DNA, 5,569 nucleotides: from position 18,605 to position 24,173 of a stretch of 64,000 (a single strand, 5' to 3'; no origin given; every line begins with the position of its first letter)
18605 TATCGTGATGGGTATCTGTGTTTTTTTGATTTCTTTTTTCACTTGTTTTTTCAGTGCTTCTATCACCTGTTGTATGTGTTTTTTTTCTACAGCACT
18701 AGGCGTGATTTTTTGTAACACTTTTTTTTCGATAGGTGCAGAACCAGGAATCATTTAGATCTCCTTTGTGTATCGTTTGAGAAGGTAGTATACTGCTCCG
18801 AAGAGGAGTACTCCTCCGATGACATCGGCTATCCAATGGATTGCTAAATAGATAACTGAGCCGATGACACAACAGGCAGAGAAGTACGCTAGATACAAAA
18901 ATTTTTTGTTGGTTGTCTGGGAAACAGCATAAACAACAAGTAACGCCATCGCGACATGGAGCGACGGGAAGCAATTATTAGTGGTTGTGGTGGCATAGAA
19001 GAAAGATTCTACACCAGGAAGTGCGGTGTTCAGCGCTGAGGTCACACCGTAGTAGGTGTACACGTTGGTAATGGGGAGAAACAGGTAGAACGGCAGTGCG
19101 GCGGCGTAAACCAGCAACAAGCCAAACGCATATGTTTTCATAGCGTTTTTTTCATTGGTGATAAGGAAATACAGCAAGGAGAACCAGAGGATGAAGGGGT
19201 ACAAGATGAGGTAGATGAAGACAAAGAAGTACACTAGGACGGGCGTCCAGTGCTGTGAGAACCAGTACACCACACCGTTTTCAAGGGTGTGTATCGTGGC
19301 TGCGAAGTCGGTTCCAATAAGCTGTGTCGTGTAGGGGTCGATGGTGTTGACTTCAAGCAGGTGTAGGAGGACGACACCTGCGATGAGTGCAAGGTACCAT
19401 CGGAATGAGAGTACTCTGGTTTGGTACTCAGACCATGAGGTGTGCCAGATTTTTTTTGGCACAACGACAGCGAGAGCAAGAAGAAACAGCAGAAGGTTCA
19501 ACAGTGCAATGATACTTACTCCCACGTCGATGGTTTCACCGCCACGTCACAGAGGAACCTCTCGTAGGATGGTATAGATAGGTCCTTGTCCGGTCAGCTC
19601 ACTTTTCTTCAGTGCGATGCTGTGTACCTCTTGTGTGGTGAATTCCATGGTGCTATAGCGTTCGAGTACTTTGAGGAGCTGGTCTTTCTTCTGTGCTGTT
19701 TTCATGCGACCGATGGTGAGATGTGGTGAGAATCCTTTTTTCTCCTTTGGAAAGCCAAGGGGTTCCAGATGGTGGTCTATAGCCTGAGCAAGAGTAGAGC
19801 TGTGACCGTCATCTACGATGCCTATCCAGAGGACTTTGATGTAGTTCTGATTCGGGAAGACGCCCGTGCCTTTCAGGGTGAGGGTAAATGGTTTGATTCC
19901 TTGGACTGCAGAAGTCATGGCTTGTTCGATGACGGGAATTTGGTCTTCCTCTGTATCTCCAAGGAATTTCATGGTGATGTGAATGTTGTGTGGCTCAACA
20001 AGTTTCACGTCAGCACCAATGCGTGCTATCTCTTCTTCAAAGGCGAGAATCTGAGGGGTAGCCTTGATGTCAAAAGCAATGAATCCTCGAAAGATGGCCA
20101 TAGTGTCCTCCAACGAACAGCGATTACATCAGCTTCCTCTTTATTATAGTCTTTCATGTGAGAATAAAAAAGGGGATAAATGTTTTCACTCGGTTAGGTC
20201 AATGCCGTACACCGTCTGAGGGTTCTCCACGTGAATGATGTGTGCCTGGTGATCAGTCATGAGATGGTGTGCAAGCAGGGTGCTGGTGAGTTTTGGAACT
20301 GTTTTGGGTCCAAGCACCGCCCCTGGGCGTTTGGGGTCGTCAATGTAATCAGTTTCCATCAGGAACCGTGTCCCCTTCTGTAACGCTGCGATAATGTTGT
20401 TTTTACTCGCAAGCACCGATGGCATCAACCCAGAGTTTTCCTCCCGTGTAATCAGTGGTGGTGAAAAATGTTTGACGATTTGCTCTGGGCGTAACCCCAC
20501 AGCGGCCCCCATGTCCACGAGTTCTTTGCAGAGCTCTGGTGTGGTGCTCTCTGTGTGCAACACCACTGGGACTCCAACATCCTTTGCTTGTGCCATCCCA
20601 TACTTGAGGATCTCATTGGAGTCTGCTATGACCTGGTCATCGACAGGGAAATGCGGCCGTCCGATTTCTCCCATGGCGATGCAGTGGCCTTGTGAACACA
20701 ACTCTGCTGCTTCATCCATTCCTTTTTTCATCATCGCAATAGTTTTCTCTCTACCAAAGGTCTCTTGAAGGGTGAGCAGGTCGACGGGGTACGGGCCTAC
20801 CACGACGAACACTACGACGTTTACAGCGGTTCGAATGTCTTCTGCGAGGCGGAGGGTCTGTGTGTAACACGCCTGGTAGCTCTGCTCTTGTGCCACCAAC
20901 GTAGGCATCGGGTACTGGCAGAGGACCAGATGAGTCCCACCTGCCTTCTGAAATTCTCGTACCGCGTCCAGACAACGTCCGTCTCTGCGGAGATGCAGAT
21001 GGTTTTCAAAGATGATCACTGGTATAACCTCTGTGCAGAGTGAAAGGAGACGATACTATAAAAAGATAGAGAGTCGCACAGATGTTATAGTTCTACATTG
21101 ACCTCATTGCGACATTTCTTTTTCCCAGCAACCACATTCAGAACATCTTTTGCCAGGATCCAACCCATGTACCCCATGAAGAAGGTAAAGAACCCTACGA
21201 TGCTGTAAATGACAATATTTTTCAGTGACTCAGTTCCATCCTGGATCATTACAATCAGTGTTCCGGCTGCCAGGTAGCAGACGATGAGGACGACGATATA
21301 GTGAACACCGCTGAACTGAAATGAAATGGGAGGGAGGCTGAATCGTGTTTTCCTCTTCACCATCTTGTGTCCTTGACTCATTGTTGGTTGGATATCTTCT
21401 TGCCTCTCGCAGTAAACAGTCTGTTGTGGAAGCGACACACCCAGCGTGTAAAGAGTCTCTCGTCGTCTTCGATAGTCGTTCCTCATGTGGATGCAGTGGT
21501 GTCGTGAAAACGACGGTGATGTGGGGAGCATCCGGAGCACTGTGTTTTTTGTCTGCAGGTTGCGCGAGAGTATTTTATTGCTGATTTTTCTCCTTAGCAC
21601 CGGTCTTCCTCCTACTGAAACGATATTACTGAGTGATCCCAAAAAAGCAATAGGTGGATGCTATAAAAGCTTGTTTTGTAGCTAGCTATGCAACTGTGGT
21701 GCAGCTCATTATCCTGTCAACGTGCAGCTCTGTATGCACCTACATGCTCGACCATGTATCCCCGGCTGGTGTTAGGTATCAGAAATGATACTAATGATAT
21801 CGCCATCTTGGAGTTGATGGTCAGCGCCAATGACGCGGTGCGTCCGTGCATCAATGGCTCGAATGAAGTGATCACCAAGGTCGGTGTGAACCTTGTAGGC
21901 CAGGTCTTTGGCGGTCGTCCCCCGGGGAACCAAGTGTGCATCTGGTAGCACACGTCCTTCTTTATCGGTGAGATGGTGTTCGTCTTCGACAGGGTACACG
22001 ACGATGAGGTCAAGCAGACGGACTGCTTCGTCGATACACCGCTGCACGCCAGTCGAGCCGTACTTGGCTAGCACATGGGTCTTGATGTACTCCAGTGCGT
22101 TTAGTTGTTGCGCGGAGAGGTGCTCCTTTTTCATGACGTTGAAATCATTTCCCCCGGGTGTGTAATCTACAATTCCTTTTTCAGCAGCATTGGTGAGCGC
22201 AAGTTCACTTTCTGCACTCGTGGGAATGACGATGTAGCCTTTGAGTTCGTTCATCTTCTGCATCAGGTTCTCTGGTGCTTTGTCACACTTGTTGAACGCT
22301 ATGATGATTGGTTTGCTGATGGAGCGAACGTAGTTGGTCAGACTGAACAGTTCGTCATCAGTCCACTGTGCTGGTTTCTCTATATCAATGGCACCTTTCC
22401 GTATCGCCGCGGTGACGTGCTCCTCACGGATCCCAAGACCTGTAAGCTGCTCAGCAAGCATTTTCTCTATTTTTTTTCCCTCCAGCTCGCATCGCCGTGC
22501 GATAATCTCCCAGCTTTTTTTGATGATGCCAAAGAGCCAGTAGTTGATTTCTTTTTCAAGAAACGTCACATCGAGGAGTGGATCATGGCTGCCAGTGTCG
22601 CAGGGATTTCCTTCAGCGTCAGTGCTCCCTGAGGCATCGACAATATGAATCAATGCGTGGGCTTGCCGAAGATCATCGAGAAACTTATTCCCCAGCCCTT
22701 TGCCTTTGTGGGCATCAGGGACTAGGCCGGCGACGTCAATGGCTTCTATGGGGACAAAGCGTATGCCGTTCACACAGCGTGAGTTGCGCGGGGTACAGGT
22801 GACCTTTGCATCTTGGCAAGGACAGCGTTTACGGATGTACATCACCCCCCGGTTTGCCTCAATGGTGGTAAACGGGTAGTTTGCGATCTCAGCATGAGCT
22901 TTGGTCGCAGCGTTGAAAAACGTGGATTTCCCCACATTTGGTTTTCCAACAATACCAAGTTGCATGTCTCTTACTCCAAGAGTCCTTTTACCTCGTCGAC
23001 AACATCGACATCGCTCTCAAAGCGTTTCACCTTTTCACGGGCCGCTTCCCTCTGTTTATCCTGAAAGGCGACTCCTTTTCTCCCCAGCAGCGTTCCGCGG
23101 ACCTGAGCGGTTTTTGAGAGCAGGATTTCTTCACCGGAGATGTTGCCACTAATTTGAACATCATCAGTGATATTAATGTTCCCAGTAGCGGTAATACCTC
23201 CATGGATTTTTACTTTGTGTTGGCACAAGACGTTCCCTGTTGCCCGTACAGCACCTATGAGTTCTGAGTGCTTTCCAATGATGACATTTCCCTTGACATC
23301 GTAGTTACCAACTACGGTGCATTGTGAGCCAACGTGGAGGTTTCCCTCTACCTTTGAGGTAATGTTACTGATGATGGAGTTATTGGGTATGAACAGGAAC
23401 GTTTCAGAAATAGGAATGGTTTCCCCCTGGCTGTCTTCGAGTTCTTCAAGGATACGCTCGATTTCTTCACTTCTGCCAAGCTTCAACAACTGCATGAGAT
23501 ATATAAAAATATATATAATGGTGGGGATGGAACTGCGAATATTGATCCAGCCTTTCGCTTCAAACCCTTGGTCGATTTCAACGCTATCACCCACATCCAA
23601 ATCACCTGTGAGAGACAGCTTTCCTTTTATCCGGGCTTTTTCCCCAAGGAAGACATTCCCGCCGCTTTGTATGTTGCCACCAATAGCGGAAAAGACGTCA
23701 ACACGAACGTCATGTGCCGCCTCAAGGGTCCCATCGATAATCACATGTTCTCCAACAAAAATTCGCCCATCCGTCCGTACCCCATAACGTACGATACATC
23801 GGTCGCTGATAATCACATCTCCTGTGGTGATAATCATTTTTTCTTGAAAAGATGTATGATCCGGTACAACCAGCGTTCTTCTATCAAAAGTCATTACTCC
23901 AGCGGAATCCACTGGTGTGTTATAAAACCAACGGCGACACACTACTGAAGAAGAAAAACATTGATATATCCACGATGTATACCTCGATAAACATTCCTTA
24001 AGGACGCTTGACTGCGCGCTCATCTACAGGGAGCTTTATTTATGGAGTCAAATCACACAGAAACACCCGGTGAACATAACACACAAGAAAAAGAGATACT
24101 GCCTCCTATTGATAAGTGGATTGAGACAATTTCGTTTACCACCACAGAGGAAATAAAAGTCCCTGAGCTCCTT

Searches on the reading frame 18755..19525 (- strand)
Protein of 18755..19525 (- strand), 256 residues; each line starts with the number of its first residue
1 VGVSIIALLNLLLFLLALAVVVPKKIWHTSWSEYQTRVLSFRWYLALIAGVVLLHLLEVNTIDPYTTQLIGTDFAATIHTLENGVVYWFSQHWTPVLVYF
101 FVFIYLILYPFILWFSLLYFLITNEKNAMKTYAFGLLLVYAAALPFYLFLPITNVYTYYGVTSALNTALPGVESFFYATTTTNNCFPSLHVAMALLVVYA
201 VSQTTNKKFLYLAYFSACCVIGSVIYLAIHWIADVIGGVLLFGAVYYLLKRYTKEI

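Call 23: search_protein_families(library=ncbifam, proteins=[window:18755-19525:-], max_evalue=0.00001)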
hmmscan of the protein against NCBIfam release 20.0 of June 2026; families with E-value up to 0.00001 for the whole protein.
window:18755-19525:- (256 aa): 0 families

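Call 85: search_protein_families(library=pfam, proteins=[window:18755-19525:-], max_evalue=0.01)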
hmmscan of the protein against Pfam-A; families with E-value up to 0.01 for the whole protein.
window:18755-19525:- (256 aa): 2 families
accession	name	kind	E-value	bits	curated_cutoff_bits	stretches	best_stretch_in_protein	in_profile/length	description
PF14378.12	PAP2_3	-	1.6e-13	51.3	27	1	82-248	15-190/190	PAP2 superfamily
PF01569.27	PAP2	-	0.00016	21.8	27.2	1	173-252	47-124/130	PAP2 superfamily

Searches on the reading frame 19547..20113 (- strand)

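Call 23: search_protein_families(library=ncbifam, proteins=[window:19547-20113:-], max_evalue=0.00001)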
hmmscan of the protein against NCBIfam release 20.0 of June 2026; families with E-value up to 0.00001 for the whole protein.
window:19547-20113:- (188 aa): 2 families
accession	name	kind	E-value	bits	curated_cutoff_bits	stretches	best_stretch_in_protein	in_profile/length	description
TIGR02258.1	2_5_ligase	equivalog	1.7e-42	145.3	65.7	1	9-188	2-180/180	RNA 2',3'-cyclic phosphodiesterase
NF010223.0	PRK13679.1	equivalog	4.8e-07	29.8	129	1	45-148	34-132/170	hypothetical protein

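Call 85: search_protein_families(library=pfam, proteins=[window:19547-20113:-], max_evalue=0.01)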
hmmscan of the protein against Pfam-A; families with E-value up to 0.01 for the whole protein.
window:19547-20113:- (188 aa): 3 families
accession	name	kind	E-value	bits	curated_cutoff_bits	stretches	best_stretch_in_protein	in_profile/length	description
PF02834.22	LigT_PEase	-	1.2e-25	90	23.3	2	21-96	10-87/87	LigT like Phosphoesterase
PF13563.12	2_5_RNA_ligase2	-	4.3e-17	63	27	1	34-166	16-146/152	2'-5' RNA ligase superfamily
PF10469.15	AKAP7_NLS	-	8.8e-12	45.8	24.4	1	23-188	19-208/208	AKAP7 2'5' RNA ligase-like domain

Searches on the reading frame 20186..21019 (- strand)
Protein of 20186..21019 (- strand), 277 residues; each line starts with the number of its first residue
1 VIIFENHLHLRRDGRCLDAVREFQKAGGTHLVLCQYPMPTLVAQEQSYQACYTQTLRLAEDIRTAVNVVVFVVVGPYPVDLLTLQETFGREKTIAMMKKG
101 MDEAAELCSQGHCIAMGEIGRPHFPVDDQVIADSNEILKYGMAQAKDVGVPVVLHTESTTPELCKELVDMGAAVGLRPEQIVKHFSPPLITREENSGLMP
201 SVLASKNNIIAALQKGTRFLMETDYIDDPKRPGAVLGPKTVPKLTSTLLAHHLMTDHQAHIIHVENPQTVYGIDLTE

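Call 23: search_protein_families(library=ncbifam, proteins=[window:20186-21019:-], max_evalue=0.00001)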
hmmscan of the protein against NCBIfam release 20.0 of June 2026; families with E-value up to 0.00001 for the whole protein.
window:20186-21019:- (277 aa): 0 families

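Call 63: search_protein_families(library=pfam, proteins=[window:20186-21019:-], max_evalue=0.001)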
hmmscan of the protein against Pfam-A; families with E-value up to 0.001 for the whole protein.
window:20186-21019:- (277 aa): 1 family
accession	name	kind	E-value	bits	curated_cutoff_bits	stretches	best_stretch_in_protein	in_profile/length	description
PF01026.27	TatD_DNase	-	2e-25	90.1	27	1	6-272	3-253/253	TatD related DNase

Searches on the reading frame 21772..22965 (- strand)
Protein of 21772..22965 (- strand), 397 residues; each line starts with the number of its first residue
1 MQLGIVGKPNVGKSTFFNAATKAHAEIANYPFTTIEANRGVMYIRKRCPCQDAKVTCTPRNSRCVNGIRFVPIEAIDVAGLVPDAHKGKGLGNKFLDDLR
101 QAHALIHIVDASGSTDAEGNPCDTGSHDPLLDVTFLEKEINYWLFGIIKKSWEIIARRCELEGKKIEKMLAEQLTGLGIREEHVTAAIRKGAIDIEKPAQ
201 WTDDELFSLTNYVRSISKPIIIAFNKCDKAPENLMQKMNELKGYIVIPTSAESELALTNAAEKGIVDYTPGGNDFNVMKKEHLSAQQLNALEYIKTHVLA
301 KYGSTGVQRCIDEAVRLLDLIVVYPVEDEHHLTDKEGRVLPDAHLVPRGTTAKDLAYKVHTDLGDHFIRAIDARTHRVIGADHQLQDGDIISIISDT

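Call 23: search_protein_families(library=ncbifam, proteins=[window:21772-22965:-], max_evalue=0.00001)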
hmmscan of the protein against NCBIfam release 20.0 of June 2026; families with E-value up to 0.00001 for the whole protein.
window:21772-22965:- (397 aa): 11 families
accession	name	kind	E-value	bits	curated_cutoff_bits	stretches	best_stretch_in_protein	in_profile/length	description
NF007171.0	PRK09602.1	subfamily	5.7e-173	575.3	387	1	1-396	3-396/397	YchF-related putative GTPase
TIGR00092.1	TIGR00092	equivalog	2.1e-34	119.3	279.2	1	2-370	4-324/368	redox-regulated ATPase YchF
NF008955.0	PRK12297.1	equivalog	5.4e-24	84.9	406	2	3-45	162-204/429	GTPase ObgE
NF008956.1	PRK12299.1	equivalog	6.3e-24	84.5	300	2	3-46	161-204/327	GTPase ObgE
TIGR02729.1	Obg_CgtA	equivalog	1.6e-23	83.3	280.25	2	3-46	160-203/329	Obg family GTPase CgtA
NF008954.1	PRK12296.1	equivalog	6.1e-16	57.9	377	2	76-143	211-269/470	GTPase ObgE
TIGR00231.1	small_GTP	domain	7.1e-12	45.4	42.5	0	2-80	5-62/164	GTP-binding protein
TIGR00437.1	feoB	equivalog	6.4e-10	38.4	315.65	1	7-45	1-39/594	ferrous iron transport protein B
TIGR03594.1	GTPase_EngA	equivalog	1.3e-09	37.6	306.7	0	4-34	4-35/432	ribosome biogenesis GTPase Der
NF000908.1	PRK00089.1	equivalog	5.6e-08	32.4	237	0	4-42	7-46/291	GTPase Era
TIGR03156.1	GTP_HflX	equivalog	6.6e-07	28.6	216.75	0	2-38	191-227/351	GTPase HflX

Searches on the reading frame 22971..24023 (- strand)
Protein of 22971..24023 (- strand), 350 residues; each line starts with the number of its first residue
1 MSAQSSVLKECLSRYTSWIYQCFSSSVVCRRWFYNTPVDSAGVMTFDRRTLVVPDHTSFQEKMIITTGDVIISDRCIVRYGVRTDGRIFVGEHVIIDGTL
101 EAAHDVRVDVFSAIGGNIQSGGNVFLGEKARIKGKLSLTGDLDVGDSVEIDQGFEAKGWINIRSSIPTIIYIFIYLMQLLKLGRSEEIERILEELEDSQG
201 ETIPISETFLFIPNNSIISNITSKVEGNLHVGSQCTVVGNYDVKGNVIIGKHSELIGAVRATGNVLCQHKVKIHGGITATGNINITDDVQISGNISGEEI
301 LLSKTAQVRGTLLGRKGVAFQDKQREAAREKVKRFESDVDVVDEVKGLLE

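Call 23: search_protein_families(library=ncbifam, proteins=[window:22971-24023:-], max_evalue=0.00001)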
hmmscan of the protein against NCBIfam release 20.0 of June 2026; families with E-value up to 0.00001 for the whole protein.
window:22971-24023:- (350 aa): 1 family
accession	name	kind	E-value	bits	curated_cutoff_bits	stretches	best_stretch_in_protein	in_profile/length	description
NF002060.0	PRK00892.1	subfamily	2e-08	33.8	207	0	88-151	228-291/345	UDP-3-O-(3-hydroxymyristoyl)glucosamine N-acyltransferase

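Call 85: search_protein_families(library=pfam, proteins=[window:22971-24023:-], max_evalue=0.01)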
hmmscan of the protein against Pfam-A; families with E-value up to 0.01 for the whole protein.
window:22971-24023:- (350 aa): 2 families
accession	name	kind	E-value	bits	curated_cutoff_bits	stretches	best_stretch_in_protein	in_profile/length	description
PF04519.19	Bactofilin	-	2.7e-10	40.8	27.9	2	225-312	15-97/98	Polymer-forming cytoskeletal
PF20597.4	pAdhesive_15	-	0.00026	21.4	23.8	0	222-301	20-88/254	Putative Ice-binding-like adhesive domain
